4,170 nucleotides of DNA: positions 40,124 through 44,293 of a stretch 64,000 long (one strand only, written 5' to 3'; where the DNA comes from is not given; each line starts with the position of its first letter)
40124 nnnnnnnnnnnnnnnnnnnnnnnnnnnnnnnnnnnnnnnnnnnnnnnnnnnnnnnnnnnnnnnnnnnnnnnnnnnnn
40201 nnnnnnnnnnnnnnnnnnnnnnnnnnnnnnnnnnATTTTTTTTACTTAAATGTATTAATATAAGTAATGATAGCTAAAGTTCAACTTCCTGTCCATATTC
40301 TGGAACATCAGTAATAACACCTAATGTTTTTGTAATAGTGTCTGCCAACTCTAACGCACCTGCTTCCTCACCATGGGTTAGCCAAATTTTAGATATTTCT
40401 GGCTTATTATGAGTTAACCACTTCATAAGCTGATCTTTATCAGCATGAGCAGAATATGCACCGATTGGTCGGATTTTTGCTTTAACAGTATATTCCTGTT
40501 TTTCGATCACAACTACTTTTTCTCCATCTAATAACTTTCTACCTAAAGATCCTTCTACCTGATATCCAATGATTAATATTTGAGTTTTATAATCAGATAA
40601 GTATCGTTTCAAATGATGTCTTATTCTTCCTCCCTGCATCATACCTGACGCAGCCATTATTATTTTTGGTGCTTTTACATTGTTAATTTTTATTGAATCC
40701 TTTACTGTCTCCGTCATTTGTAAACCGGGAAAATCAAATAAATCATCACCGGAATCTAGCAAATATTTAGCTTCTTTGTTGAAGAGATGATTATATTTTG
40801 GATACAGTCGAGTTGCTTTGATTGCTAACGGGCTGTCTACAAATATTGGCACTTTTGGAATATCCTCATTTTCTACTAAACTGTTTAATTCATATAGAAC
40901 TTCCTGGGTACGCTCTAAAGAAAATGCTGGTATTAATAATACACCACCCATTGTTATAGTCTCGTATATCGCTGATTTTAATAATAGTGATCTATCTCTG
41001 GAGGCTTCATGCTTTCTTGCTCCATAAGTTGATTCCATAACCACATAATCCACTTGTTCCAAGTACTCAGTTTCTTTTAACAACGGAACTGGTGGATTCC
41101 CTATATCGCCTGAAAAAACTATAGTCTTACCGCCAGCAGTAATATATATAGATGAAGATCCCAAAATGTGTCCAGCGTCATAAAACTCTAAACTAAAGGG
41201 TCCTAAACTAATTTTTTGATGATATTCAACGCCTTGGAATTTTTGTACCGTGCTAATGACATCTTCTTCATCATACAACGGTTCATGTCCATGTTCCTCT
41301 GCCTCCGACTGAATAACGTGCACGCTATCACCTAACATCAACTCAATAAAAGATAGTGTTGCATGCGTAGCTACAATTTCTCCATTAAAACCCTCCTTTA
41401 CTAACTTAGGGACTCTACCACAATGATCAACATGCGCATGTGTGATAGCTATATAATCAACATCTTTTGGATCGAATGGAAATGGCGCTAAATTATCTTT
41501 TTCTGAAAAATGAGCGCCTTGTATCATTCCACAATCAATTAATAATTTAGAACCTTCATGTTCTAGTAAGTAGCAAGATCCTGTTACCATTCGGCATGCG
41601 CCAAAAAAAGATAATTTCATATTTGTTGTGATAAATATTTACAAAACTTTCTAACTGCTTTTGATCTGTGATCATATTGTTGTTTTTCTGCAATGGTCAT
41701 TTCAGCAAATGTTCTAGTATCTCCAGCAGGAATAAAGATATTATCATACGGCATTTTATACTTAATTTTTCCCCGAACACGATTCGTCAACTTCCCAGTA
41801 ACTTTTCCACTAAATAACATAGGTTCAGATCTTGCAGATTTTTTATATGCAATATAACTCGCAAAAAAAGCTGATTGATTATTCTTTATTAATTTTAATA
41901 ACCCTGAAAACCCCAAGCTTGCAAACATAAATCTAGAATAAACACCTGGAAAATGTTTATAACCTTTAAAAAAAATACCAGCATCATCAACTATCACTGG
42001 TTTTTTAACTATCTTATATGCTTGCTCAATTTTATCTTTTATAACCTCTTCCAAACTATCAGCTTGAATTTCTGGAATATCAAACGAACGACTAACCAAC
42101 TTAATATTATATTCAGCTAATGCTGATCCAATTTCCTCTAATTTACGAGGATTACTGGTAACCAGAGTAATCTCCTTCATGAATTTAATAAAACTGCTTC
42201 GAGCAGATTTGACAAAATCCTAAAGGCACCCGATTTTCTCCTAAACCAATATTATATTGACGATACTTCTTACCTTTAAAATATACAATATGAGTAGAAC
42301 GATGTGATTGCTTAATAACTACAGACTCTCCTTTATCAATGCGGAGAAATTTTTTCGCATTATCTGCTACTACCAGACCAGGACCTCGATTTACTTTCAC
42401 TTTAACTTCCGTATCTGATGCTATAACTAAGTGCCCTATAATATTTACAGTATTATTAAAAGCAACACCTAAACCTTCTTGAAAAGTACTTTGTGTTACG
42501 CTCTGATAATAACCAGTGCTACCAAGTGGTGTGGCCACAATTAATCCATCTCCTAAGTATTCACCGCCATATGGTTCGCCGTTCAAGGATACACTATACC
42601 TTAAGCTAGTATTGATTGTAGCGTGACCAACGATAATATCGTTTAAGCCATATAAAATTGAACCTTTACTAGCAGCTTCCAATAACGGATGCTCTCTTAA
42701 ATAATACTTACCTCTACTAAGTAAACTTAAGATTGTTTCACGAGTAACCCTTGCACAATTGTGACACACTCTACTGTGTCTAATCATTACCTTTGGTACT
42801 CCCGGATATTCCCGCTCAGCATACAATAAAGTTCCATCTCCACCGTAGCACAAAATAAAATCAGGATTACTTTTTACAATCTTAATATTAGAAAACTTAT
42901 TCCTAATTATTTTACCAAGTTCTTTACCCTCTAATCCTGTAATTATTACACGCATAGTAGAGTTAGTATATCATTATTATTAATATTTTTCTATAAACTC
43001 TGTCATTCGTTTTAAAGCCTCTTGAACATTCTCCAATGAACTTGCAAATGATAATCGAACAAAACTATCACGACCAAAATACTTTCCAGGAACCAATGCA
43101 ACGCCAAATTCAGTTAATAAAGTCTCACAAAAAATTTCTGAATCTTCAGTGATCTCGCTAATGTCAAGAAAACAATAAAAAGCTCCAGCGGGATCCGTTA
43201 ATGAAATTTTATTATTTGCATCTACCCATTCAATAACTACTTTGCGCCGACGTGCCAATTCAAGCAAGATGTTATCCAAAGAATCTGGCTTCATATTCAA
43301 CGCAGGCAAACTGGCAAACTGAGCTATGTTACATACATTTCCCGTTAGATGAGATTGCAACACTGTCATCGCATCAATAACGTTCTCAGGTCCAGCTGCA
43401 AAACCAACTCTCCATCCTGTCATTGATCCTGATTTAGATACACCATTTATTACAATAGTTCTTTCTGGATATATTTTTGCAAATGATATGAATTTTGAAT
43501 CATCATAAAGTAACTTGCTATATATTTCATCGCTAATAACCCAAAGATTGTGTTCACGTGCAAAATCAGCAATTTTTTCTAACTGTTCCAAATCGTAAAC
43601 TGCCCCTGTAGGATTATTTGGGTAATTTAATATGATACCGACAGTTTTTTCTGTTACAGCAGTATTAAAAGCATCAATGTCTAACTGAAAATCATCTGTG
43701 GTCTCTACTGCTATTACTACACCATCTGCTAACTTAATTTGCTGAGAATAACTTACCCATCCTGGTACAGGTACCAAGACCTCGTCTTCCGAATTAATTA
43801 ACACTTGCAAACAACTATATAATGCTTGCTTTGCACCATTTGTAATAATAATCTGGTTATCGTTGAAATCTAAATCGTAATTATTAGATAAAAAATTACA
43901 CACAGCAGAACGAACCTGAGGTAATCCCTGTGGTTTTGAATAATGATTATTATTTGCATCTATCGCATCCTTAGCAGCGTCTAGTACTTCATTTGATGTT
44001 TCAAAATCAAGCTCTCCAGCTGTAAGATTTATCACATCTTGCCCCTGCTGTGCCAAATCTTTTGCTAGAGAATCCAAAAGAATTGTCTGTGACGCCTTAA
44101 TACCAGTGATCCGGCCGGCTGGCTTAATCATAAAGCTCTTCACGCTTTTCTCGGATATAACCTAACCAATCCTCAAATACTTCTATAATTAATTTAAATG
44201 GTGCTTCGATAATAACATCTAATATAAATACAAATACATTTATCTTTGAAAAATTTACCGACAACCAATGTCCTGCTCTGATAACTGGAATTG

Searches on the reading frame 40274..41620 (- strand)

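Call 8: search_protein_families(library=pfam, proteins=[window:40274-41620:-], max_evalue=0.001)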
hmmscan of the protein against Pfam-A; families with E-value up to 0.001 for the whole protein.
window:40274-41620:- (448 aa): 7 families
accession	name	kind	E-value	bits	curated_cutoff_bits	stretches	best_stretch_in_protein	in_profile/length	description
PF10996.14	Beta-Casp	-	3e-39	134.7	27.7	1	238-363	1-120/120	Beta-Casp domain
PF00753.33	Lactamase_B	-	1.5e-17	64.7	22.7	1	14-176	6-153/196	Metallo-beta-lactamase superfamily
PF07521.17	RMMBL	-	4.9e-15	55.7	21.6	1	377-440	2-63/63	Zn-dependent metallo-hydrolase RNA specificity domain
PF16661.11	Lactamase_B_6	-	3.2e-09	36.9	27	1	18-172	1-161/193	Metallo-beta-lactamase superfamily domain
PF12706.13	Lactamase_B_2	-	1e-08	35.5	27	1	26-199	3-166/200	Beta-lactamase superfamily domain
PF13483.12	Lactamase_B_3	-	4.1e-05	24.1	24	1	12-191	5-127/160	Beta-lactamase superfamily domain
PF19583.5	ODP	-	0.00012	22.5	27.2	1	16-179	5-142/194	ODP family beta lactamase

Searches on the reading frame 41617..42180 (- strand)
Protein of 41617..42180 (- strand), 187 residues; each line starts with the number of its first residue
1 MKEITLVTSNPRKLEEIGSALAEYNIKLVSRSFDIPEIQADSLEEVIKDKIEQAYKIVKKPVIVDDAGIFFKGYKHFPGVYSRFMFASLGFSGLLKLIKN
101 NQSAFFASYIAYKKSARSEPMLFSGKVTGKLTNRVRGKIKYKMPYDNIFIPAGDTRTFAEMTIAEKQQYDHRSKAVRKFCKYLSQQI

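Call 8: search_protein_families(library=pfam, proteins=[window:41617-42180:-], max_evalue=0.001)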
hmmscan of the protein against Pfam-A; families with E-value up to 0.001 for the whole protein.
window:41617-42180:- (187 aa): 1 family
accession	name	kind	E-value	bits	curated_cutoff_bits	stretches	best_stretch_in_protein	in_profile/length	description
PF01725.21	Ham1p_like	-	6.5e-39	134.2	22.5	1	4-181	1-185/186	Ham1 family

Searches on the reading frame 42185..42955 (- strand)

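Call 8: search_protein_families(library=pfam, proteins=[window:42185-42955:-], max_evalue=0.001)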
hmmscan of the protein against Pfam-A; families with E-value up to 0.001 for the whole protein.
window:42185-42955:- (256 aa): 1 family
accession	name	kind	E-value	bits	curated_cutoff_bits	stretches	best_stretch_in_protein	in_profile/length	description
PF20143.4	NAD_kinase_C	-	2.6e-08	34.1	23.7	1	105-224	2-124/126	ATP-NAD kinase C-terminal domain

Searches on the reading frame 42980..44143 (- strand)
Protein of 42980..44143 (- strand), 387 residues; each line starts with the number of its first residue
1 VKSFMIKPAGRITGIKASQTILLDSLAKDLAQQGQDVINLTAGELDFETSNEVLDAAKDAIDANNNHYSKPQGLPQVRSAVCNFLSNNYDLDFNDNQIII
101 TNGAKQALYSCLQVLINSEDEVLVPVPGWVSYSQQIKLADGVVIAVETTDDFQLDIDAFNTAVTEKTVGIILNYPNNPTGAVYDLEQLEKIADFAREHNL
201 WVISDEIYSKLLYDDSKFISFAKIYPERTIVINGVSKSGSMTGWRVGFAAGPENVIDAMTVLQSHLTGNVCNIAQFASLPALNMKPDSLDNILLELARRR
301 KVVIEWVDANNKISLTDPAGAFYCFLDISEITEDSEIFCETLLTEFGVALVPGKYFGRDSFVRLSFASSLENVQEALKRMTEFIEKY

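Call 8: search_protein_families(library=pfam, proteins=[window:42980-44143:-], max_evalue=0.001)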
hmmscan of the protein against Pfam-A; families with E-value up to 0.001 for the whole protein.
window:42980-44143:- (387 aa): 3 families
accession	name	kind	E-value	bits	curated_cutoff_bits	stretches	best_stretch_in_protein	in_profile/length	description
PF00155.27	Aminotran_1_2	-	4.2e-76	256.9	19.7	1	36-379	2-360/361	Aminotransferase class I and II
PF01041.23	DegT_DnrJ_EryC1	-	5.1e-09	36.3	19.8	1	99-205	43-145/360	DegT/DnrJ/EryC1/StrS aminotransferase family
PF00266.25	Aminotran_5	-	3.9e-05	23.2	21.5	1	94-205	60-175/371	Aminotransferase class-V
